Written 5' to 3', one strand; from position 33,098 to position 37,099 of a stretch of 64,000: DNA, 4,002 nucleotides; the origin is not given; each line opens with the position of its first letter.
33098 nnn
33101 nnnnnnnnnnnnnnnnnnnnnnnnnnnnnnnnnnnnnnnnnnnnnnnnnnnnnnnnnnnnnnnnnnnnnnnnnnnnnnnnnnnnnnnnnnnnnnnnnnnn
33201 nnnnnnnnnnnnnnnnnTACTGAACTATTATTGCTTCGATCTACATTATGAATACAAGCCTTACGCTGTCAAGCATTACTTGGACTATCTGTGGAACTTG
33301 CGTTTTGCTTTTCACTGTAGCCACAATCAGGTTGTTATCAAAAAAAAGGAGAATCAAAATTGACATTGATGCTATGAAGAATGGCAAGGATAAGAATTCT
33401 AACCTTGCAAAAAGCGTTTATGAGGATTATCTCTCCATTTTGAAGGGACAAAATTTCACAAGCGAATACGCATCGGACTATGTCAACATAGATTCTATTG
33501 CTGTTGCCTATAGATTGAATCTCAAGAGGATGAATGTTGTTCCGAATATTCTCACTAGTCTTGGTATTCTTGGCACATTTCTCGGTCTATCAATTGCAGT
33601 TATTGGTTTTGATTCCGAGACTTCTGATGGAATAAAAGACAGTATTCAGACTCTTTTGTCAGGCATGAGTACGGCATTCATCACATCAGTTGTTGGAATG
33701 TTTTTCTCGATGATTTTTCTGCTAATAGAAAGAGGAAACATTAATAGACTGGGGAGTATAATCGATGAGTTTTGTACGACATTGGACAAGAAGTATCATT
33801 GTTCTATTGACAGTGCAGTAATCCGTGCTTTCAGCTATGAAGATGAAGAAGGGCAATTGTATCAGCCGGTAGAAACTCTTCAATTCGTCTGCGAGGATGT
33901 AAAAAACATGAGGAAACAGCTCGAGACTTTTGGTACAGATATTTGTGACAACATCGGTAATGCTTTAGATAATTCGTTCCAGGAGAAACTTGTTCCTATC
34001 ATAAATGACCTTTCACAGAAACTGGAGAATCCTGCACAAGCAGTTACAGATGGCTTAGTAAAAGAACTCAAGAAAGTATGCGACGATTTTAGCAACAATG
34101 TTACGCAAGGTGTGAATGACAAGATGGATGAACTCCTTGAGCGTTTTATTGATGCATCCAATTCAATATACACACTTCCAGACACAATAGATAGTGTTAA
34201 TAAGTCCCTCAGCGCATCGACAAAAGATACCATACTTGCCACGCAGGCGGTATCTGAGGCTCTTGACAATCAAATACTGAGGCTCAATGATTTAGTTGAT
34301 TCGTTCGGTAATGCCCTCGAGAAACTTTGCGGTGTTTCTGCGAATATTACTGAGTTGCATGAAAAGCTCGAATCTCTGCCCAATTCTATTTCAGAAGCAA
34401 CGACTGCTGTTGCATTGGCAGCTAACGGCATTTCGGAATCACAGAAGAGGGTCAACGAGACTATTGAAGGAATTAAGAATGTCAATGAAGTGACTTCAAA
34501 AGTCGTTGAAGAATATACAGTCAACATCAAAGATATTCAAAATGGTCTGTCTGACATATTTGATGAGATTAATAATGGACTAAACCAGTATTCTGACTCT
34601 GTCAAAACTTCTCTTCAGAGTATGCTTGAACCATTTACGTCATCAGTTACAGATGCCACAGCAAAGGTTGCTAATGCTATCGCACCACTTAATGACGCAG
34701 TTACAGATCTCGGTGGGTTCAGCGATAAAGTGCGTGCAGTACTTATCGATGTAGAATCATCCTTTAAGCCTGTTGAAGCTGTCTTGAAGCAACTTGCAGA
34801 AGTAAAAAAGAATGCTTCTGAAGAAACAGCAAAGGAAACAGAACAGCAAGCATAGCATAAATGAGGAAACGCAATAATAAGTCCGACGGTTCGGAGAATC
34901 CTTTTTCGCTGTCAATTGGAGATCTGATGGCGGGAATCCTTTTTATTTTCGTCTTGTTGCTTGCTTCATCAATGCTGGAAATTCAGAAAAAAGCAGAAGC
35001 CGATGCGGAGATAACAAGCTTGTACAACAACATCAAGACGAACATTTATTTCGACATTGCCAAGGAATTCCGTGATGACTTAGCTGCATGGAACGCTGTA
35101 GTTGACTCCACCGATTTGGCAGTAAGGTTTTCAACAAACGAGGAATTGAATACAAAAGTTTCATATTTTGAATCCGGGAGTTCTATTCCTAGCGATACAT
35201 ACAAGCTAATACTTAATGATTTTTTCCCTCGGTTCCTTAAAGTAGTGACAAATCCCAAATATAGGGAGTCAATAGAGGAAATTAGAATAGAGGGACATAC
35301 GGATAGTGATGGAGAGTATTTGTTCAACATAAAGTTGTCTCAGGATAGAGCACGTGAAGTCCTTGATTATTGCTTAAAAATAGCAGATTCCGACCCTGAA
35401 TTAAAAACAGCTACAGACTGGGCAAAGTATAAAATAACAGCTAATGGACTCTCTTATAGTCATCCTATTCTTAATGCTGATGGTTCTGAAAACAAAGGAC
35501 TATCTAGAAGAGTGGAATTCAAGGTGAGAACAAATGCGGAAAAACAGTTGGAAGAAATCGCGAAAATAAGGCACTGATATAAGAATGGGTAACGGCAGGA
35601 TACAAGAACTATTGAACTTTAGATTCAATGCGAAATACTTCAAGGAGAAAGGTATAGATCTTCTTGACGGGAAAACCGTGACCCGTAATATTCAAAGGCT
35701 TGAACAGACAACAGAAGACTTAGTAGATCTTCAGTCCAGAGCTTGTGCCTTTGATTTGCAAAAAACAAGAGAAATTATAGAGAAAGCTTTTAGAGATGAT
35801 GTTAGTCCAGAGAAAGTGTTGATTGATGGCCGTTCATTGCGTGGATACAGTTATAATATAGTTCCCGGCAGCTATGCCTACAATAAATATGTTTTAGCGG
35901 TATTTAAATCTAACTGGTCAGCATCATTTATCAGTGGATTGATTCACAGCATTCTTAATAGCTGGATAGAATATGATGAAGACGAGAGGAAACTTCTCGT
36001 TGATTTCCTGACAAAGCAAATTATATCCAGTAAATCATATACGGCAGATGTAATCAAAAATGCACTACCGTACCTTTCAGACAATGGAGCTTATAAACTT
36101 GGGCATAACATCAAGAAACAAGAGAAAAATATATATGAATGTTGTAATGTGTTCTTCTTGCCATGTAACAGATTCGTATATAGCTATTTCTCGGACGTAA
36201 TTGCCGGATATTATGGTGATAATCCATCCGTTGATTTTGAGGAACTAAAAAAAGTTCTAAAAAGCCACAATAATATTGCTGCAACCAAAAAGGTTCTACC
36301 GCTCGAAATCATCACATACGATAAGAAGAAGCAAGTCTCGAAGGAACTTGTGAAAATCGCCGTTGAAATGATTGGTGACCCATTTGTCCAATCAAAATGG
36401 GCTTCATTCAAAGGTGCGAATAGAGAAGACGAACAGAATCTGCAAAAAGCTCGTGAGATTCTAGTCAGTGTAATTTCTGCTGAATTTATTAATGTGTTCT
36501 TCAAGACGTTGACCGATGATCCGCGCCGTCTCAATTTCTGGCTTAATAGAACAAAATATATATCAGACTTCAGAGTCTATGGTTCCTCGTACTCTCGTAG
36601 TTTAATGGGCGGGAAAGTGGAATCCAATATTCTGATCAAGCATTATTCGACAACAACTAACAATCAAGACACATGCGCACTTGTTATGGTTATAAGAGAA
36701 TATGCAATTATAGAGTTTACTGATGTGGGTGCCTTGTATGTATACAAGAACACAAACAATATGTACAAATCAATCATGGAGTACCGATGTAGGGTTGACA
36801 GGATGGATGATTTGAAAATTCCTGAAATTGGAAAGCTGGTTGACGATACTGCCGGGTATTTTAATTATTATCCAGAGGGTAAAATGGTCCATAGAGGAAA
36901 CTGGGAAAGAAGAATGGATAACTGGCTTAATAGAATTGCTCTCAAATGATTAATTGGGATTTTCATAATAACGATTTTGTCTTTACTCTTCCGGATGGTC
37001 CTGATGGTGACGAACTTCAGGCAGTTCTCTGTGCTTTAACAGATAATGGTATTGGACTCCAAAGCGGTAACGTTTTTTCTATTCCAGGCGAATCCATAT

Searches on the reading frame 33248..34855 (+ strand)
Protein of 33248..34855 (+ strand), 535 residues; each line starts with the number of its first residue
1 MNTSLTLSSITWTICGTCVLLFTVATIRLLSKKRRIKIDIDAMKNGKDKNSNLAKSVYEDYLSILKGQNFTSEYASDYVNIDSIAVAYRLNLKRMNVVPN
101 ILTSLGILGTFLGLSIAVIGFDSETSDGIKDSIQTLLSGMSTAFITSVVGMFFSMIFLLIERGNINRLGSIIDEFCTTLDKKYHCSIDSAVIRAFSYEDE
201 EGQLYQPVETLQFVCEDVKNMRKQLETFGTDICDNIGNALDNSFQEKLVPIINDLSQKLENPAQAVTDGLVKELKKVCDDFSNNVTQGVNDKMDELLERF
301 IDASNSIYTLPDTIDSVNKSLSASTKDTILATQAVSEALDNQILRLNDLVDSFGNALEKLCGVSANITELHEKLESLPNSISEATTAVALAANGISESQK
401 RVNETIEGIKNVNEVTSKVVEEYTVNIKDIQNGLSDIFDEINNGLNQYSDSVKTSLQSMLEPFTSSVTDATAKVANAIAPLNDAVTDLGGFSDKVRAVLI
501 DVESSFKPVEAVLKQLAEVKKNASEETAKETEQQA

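Call 71: search_protein_families(library=pfam, proteins=[window:33248-34855:+], max_evalue=0.001)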
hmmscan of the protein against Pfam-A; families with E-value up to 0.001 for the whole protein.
window:33248-34855:+ (535 aa): 10 families
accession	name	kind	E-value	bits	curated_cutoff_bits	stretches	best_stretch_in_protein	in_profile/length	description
PF01442.23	Apolipoprotein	-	2.1e-10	41.1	90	1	369-477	30-140/190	Apolipoprotein A1/A4/E domain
PF04513.17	Baculo_PEP_C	-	3.4e-07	30.9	38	1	409-494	40-122/140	Baculovirus polyhedron envelope protein, PEP, C terminus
PF01618.21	MotA_ExbB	-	1.7e-06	28.2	22.9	1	89-162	43-112/127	MotA/TolQ/ExbB proton channel family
PF06705.16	SF-assemblin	-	0.00013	21.9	30.6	0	401-534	9-148/247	SF-assemblin/beta giardin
PF08824.15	Serine_rich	-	0.00018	22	26.9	0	203-315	37-140/157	Serine rich protein interaction domain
PF22662.2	Csa3_N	-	0.00031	21.2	27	0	469-521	36-86/120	Csa3 CRISPR-associated Rossmann-like domain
PF04108.17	ATG17_like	-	0.00032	20.7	43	1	256-498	55-287/355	Autophagy protein ATG17-like domain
PF00038.26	Filament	-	0.00069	19.8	40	0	412-531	144-262/313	Intermediate filament protein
PF07889.17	DUF1664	-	0.00078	19.9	34.6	0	370-441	39-110/124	Protein of unknown function (DUF1664)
PF09537.16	DUF2383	-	0.00097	19.7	30.8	0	443-526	18-104/111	Domain of unknown function (DUF2383)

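Call 75: search_protein_families(library=padloc, proteins=[window:33248-34855:+], max_evalue=0.00001)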
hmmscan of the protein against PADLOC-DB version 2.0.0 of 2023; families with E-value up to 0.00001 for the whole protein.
window:33248-34855:+ (535 aa): 20 families
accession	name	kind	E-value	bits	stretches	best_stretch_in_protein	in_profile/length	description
PDLC00640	ZorA2|ZorA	-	3.1e-26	90.2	1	95-528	45-467/590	MotA/ExbB/TolQ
PDLC00638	ZorA2|ZorA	-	2.8e-24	83.8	1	96-292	47-229/545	MotA/ExbB/TolQ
PDLC00598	ZorA1|ZorA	-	6.3e-24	82.3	1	81-184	114-218/663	MotA/ExbB/TolQ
PDLC00601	ZorA1|ZorA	-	3.6e-23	80.1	2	89-162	128-205/699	MotA/ExbB/TolQ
PDLC00637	ZorA2|ZorA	-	1.4e-21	74.8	1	91-477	37-379/420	MotA/ExbB/TolQ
PDLC00600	ZorA1|ZorA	-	1.6e-21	74.5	1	95-529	140-576/677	MotA/ExbB/TolQ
PDLC00599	ZorA1|ZorA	-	3e-21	73.8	2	88-314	119-346/631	MotA/ExbB/TolQ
PDLC00603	ZorA1|ZorA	-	5e-21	73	1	86-195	121-230/727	MotA/ExbB/TolQ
PDLC00597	ZorA1|ZorA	-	6.8e-20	69.3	1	63-454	70-462/683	MotA/ExbB/TolQ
PDLC00606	ZorA1|ZorA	-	3.5e-19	66.7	1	68-516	107-541/636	MotA/ExbB/TolQ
PDLC00639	ZorA2|ZorA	-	3.4e-18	63.7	2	96-260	57-215/494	MotA/ExbB/TolQ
PDLC00636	ZorA2|ZorA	-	4e-18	63.6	1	95-160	42-104/461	MotA/ExbB/TolQ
PDLC00595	ZorA1|ZorA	-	2.5e-16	57.6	2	76-182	123-229/487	MotA/ExbB/TolQ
PDLC00635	ZorA2|ZorA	-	6.3e-16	56.4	1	93-424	44-365/505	MotA/ExbB/TolQ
PDLC00604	ZorA1|ZorA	-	8.5e-16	55.5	1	95-529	140-543/639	MotA/ExbB/TolQ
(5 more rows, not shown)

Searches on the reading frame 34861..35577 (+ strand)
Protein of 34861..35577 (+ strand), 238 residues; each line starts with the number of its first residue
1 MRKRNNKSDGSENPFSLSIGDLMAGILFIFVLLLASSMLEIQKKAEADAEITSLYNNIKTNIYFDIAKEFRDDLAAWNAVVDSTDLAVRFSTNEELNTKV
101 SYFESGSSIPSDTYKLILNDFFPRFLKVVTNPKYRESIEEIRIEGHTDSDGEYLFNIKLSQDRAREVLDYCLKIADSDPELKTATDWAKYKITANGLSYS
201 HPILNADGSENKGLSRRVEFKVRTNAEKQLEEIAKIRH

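Call 71: search_protein_families(library=pfam, proteins=[window:34861-35577:+], max_evalue=0.001)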
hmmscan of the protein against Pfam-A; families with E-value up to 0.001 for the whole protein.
window:34861-35577:+ (238 aa): 1 family
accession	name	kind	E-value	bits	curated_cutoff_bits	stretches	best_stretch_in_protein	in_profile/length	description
PF00691.25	OmpA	-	4.9e-08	33.7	27.2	1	102-179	1-71/98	OmpA family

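Call 75: search_protein_families(library=padloc, proteins=[window:34861-35577:+], max_evalue=0.00001)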
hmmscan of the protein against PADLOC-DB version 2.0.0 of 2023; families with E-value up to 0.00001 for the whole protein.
window:34861-35577:+ (238 aa): 6 families
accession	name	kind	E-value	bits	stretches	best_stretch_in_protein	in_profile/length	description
PDLC00641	ZorB2|ZorB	-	2.2e-64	215.4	1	5-235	6-235/238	MotB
PDLC00609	ZorB1|ZorB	-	3.3e-60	201.5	1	3-236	6-228/232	MotB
PDLC00611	ZorB1|ZorB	-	2.1e-23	81.3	1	3-224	8-215/240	MotB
PDLC00608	ZorB1|ZorB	-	2.8e-22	77.2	1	3-233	5-238/243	MotB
PDLC00612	ZorB1|ZorB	-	2.7e-18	64.5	1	131-237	178-281/293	MotB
PDLC00610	ZorB1|ZorB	-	1.8e-14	51.9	1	3-227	4-239/254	MotB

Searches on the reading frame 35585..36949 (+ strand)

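Call 71: search_protein_families(library=pfam, proteins=[window:35585-36949:+], max_evalue=0.001)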
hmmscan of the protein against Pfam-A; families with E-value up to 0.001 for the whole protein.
window:35585-36949:+ (454 aa): 1 family
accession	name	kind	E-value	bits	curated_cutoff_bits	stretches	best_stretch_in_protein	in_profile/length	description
PF15611.11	EH_Signature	-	9.1e-17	61.9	27.5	1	242-447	215-423/423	EH_Signature domain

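Call 75: search_protein_families(library=padloc, proteins=[window:35585-36949:+], max_evalue=0.00001)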
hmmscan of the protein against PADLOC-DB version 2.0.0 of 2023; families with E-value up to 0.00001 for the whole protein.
window:35585-36949:+ (454 aa): 3 families
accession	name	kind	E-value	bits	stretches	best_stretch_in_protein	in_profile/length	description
PDLC00625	ZorC1|ZorC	-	1.1e-11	42.1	1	251-394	272-421/551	EH signature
PDLC00613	ZorC1|ZorC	-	1.9e-11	41.4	1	247-422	265-441/570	EH signature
PDLC00616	ZorC1|ZorC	-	2.1e-07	28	1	291-451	312-469/575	EH signature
